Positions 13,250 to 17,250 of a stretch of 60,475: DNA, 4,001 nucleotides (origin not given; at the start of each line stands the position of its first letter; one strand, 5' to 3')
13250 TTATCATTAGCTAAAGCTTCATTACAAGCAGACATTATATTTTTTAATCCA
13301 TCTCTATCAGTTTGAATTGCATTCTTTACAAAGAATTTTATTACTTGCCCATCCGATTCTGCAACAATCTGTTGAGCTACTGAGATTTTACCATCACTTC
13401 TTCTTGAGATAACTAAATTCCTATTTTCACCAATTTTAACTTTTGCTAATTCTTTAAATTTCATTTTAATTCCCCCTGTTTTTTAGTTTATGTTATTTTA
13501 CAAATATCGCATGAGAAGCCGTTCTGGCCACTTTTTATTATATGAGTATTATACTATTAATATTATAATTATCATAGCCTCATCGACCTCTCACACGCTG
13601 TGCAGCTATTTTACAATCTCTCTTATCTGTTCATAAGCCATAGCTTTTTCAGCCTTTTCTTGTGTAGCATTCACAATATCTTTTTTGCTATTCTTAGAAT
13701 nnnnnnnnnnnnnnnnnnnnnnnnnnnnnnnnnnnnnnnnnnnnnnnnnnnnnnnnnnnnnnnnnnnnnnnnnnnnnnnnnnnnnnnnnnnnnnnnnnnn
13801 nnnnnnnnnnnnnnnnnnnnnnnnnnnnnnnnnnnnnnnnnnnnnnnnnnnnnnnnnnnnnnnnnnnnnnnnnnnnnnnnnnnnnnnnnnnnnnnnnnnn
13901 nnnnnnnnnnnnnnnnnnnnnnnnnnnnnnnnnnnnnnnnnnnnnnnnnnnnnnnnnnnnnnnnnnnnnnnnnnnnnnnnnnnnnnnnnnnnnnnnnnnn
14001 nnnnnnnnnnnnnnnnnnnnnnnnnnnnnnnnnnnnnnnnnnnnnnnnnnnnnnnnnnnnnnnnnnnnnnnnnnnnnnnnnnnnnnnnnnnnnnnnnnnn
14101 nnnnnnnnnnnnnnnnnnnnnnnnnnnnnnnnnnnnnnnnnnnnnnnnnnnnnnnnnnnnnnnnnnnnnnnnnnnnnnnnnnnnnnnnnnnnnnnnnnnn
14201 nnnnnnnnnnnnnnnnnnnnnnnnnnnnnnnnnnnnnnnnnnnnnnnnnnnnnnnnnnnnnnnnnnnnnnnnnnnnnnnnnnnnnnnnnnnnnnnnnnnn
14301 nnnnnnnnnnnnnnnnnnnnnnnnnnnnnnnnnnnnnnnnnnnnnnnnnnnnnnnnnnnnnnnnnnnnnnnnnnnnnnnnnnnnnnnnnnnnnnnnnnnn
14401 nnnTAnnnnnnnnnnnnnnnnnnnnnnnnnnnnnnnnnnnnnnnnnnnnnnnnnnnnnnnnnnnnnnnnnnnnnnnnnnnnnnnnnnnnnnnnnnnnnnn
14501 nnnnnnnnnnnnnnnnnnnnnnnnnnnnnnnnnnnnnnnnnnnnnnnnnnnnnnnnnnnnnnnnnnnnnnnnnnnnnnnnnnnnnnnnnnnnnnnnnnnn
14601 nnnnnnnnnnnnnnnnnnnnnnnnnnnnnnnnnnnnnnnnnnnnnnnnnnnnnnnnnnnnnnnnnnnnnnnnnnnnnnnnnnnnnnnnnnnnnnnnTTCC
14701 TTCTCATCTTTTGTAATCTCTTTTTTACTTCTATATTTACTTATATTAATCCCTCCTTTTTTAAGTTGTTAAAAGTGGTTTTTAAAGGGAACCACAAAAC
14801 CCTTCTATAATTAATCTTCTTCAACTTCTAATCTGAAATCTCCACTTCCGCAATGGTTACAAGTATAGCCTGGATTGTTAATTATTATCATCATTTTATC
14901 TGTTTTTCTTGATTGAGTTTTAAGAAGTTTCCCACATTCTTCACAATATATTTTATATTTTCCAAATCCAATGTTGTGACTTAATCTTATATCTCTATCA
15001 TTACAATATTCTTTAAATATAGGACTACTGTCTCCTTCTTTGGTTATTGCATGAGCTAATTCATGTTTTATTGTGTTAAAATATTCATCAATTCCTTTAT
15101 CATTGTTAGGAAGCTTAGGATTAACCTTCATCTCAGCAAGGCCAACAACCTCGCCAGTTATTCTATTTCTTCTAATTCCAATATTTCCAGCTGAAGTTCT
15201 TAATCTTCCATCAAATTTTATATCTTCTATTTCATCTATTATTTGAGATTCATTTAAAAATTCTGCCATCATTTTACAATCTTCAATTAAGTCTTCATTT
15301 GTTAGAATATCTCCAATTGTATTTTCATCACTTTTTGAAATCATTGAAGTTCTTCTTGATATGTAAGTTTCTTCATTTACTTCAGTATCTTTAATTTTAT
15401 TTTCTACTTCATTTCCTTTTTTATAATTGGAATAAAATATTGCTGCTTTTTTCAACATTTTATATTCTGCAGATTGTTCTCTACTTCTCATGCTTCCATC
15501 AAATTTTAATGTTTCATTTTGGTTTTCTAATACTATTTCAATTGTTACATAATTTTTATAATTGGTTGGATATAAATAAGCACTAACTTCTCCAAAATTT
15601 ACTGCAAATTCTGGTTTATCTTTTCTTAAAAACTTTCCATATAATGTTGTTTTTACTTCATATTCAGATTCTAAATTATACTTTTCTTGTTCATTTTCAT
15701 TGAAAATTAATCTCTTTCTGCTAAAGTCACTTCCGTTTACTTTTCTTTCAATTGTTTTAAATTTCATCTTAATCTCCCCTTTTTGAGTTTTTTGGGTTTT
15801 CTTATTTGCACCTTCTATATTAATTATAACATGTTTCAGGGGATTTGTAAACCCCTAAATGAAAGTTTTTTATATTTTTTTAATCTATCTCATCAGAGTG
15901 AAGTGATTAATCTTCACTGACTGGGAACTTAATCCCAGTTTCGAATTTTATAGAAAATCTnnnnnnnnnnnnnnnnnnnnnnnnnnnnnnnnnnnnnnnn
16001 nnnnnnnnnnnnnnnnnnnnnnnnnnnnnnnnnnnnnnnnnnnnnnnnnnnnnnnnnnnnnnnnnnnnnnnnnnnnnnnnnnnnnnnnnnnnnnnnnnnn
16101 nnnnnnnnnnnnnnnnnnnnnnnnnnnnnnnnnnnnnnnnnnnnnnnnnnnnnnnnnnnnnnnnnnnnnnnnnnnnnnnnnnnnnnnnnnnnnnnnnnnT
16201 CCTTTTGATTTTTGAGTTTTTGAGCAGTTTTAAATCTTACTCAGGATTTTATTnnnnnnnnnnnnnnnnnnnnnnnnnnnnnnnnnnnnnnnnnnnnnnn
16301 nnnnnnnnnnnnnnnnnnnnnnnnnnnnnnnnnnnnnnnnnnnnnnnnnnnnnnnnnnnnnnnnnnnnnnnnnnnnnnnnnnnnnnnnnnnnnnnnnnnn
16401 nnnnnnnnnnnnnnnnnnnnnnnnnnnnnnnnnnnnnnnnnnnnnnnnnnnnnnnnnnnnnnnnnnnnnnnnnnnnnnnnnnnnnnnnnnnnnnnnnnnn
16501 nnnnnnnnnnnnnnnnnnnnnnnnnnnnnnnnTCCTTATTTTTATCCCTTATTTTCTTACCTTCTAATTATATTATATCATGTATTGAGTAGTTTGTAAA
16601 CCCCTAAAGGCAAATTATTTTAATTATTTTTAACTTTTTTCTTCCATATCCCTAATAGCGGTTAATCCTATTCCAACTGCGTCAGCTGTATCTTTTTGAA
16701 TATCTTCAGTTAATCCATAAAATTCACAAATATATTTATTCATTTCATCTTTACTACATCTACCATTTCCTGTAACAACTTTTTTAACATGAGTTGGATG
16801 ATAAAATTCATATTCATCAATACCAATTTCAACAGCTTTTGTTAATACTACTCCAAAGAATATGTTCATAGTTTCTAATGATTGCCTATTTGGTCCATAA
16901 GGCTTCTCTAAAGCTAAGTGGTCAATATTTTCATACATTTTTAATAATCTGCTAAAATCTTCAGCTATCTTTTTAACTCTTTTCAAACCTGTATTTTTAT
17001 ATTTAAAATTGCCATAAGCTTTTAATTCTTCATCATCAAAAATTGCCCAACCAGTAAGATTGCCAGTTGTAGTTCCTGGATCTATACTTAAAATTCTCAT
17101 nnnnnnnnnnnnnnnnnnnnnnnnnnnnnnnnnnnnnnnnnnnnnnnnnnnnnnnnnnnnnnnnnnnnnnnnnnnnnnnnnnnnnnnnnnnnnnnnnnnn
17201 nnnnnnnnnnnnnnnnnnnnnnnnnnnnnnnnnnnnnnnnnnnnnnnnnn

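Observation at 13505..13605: Family 2 element copy A: roughly 100-nt conserved intergenic module with fixed 58-nt core spacing and long-range pairing potential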

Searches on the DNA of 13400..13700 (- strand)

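Call 8: search_rna_families(source=window, start=13400, end=13700, threshold=evalue, max_evalue=10, show_alignments=3)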
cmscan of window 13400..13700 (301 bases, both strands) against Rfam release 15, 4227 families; matches with E-value up to 10: 4.
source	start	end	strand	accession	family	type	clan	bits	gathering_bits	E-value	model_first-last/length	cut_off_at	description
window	13514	13591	-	RF00147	SNORD34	Gene; snRNA; snoRNA; CD-box;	CL00055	17.1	38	1.2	1-79/79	no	Small nucleolar RNA SNORD34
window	13554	13577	+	RF00750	mir-458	Gene; miRNA;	-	13.7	59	5.8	28-51/78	no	mir-458 microRNA precursor family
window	13485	13565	-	RF02546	LSU_trypano_mito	Gene; rRNA;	CL00112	12.5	60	1.6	202-561/561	no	Trypanosomatid mitochondrial large subunit ribosomal RNA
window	13632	13677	-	RF01306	sR52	Gene; snRNA; snoRNA; CD-box;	-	11.9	50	4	1-60/60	no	Small nucleolar RNA sR52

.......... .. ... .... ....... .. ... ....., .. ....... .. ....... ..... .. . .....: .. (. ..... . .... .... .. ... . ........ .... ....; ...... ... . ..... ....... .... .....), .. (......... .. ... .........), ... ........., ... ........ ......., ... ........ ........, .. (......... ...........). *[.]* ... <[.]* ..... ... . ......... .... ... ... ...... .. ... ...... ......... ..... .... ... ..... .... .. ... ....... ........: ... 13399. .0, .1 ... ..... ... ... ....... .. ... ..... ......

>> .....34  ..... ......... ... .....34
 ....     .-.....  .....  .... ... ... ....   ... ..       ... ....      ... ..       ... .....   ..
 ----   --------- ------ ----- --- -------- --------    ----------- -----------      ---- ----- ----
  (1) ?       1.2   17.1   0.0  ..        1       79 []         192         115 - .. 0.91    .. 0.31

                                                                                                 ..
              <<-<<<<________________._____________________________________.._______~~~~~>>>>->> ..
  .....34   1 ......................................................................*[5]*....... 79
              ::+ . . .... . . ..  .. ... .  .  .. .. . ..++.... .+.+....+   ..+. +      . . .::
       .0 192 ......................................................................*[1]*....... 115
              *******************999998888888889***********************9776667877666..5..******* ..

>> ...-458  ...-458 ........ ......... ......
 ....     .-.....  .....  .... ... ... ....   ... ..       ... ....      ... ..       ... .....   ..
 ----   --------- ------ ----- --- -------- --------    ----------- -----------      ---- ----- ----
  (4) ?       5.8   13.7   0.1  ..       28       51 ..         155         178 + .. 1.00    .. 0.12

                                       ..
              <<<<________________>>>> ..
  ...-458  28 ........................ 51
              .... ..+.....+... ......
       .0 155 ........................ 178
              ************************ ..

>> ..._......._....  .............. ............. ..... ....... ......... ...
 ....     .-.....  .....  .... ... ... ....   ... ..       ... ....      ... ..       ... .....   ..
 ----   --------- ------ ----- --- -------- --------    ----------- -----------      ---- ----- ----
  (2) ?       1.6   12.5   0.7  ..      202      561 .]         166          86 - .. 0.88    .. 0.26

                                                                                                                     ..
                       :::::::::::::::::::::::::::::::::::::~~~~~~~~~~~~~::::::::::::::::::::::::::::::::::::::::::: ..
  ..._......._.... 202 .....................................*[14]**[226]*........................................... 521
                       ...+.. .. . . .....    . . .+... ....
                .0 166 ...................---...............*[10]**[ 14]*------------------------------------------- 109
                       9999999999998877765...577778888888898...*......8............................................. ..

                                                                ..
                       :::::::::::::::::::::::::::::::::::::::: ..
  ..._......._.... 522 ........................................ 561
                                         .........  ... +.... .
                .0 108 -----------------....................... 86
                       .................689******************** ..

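Call 93: search_dna_similar(query=window:13480-13640:-, collection=phages, mode=distant, max_evalue=1, max_rows=15)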
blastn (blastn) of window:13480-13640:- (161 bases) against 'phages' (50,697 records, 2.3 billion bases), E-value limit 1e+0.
Records with a match: 19; places in all: 19; records where one place covers at least 80% of the query: 0.
Best place of each record, by identity: 90-95% 8; 80-90% 11.
By first word of the organism name: Rhizobium 7; Bacillus 5; Vibrio 3; uncultured 2; Aerococcus 1; Streptococcus 1.
By host as written in the record: - 4; Bacillus cereus ATCC 14579 2; Bacillus cereus BtB2-4 2; Rhizobium sp. N941 2; Aerococcus viridans AV-X1 1; Streptococcus agalactiae 1; Vibrio lentus 1; Bacillus thuringiensis strain ATCC10792 1; and 5 more.
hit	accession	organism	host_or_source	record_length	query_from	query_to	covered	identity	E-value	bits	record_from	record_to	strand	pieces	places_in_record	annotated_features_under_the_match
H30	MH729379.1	Aerococcus phage vB_AviM_AVP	Aerococcus viridans AV-X1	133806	64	106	27%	83.0%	1e-2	45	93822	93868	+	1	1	none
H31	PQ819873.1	Streptococcus phage vB_SagM-GXN1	Streptococcus agalactiae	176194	66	101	22%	86.5%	1e-1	42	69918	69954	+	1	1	none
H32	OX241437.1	Vibrio phage 424E50-1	Seawater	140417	67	101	22%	86.1%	5e-1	40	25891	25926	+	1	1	none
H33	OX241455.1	Vibrio phage 501E54-1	Seawater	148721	67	101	22%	86.1%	5e-1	40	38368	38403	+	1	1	none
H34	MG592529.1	Vibrio phage 1.161.O._10N.261.48.C5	Vibrio lentus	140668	74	104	19%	90.6%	1e-1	42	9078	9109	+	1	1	hypothetical protein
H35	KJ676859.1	Bacillus phage JBP901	Bacillus cereus ATCC 14579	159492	80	111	20%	87.5%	1e-1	41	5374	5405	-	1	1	none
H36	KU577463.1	Bacillus phage Deep Blue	Bacillus cereus BtB2-4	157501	80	111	20%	87.5%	1e-1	41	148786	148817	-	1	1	none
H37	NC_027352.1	Bacillus phage JBP901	Bacillus cereus ATCC 14579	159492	80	111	20%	87.5%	1e-1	41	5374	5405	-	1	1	none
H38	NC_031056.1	Bacillus phage Deep Blue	Bacillus cereus BtB2-4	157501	80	111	20%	87.5%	1e-1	41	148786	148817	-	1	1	none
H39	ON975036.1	Bacillus phage Thurquoise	Bacillus thuringiensis strain ATCC10792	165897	80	111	20%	87.5%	1e-1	41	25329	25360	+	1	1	none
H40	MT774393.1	uncultured phage cr127_1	human feces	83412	66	94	18%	89.7%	5e-1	40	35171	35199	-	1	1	hypothetical protein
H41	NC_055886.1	uncultured phage cr127_1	human feces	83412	66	94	18%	89.7%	5e-1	40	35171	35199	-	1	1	hypothetical protein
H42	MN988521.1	Rhizobium phage RHph_TM30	Rhizobium sp. N941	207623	66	91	16%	92.3%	5e-1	39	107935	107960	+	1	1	none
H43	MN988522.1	Rhizobium phage RHph_TM40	Rhizobium leg. CIAT894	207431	66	91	16%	92.3%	5e-1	39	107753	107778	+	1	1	none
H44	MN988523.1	Rhizobium phage RHph_TM2_3B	Rhizobium phaseoli T2_3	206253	66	91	16%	92.3%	5e-1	39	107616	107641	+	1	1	none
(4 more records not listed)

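Call 95: build_rna_model(alignment_id=A2, structure=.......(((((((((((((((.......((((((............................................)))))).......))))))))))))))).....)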
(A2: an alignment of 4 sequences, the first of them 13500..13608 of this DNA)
Model R1 built from alignment A2 (4 sequences, 112 columns); structure: as given.
model positions 109; base pairs 21; branch points 0; effective number of sequences 2.72; information 0.59 bits per position. Calibrated on 0.2 Mb of random sequence (short: E-values are rough).
structure used (alignment columns):
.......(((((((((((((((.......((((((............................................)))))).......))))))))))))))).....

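Call 96: search_with_rna_model(model_id=R1, sources=[window, L121, L123, L124, L129, L130, L131, L132, L133, L135, L136, L137, L138, L142, L143, L145, L146, L148, L149], max_evalue=10, show_alignments=3)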
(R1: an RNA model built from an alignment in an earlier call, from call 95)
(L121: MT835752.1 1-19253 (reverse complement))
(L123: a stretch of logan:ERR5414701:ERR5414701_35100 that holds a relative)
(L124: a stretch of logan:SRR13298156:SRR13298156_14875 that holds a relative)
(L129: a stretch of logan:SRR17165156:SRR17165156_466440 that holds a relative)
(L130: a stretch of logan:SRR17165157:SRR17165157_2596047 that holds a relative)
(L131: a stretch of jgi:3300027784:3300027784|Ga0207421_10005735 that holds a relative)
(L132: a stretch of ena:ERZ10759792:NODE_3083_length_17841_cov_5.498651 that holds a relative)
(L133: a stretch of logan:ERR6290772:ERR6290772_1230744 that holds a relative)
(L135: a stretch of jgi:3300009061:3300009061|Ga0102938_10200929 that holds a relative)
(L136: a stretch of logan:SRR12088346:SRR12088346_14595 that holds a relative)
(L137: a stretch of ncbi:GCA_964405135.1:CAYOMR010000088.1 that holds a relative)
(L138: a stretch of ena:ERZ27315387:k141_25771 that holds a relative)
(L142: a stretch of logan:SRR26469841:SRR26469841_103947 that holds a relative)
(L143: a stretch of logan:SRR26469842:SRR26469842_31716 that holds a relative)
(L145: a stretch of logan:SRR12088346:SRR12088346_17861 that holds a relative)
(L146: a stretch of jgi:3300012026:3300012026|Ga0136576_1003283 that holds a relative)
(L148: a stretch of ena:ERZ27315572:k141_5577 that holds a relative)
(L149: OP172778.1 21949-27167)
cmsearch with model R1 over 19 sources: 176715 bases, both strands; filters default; matches with E-value up to 10: 8.
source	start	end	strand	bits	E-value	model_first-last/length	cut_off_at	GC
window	13500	13608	-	111.4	4.9e-23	1-109/109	no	0.36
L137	205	313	+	108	3.1e-22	1-109/109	no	0.33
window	25234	25342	-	95.7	2.3e-19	1-109/109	no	0.41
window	57791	57899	-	85.2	6.3e-17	1-109/109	no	0.31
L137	208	317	-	35.3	2.6e-05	1-109/109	no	0.32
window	13497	13605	+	26.4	0.0029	1-109/109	no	0.35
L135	1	38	+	22.2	0.028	72-109/109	5'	0.39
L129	160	262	+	13.5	3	1-109/109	no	0.31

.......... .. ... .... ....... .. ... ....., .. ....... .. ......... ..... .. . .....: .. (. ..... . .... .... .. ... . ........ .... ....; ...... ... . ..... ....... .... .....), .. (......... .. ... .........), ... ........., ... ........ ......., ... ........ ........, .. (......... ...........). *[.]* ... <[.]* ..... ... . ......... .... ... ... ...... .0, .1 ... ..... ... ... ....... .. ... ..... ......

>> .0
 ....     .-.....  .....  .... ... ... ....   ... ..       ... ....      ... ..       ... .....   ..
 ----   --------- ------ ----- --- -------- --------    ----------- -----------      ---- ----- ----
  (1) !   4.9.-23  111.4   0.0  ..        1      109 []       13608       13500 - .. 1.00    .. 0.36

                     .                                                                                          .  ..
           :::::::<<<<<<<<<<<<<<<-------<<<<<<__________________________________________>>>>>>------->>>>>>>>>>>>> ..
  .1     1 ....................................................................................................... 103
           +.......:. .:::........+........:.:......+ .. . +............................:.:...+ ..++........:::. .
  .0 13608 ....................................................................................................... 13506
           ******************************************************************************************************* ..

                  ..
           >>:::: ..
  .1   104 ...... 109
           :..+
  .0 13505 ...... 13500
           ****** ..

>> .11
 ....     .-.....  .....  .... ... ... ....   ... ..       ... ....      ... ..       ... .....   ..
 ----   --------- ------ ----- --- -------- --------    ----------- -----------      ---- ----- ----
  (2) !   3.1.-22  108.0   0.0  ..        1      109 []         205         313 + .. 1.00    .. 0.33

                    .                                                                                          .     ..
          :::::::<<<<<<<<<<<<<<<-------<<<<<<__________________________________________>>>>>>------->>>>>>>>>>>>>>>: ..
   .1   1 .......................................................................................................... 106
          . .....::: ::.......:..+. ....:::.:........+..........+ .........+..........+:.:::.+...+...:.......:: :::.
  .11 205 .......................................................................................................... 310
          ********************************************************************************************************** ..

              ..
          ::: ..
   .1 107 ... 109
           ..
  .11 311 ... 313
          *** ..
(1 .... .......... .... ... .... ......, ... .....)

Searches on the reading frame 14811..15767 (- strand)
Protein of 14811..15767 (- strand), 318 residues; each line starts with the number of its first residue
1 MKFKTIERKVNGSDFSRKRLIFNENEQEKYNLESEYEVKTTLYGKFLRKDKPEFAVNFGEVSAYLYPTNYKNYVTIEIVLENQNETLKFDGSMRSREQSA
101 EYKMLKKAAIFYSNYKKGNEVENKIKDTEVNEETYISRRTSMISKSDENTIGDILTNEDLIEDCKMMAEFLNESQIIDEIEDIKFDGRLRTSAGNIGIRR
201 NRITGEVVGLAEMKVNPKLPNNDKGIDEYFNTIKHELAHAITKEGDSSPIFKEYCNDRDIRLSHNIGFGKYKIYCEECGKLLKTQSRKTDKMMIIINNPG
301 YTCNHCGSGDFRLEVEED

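Call 31: search_protein_families(library=pfam, proteins=[window:14811-15767:-], max_evalue=0.001)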
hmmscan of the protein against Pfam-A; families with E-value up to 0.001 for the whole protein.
window:14811-15767:- (318 aa): 1 family
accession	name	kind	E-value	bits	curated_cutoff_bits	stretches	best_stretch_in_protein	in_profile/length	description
PF10263.15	SprT-like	-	0.00062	20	25.6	0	182-242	22-74/108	SprT-like family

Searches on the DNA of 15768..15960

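Call 98: search_rna_families(source=window, start=15768, end=15960, threshold=evalue, max_evalue=0.01)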
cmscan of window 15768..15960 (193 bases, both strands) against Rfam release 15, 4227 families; matches with E-value up to 0.01: 0.
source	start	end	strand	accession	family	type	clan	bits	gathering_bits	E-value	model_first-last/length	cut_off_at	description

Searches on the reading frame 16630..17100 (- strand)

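Call 32: search_protein_families(library=phrogs, proteins=[window:16630-17100:-], max_evalue=0.001)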
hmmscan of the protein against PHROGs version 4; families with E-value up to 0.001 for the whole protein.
window:16630-17100:- (156 aa): 3 families
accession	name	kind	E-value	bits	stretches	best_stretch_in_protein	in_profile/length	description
phrog_159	-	DNA, RNA and nucleotide metabolism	2.1e-21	77.2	1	1-152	88-250/330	RuvC-like Holliday junction resolvase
phrog_827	-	DNA, RNA and nucleotide metabolism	5.9e-07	30.8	1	2-147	2-154/161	Holliday junction resolvase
phrog_1770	-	DNA, RNA and nucleotide metabolism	1.1e-06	29.7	1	1-153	4-152/158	Holliday junction resolvase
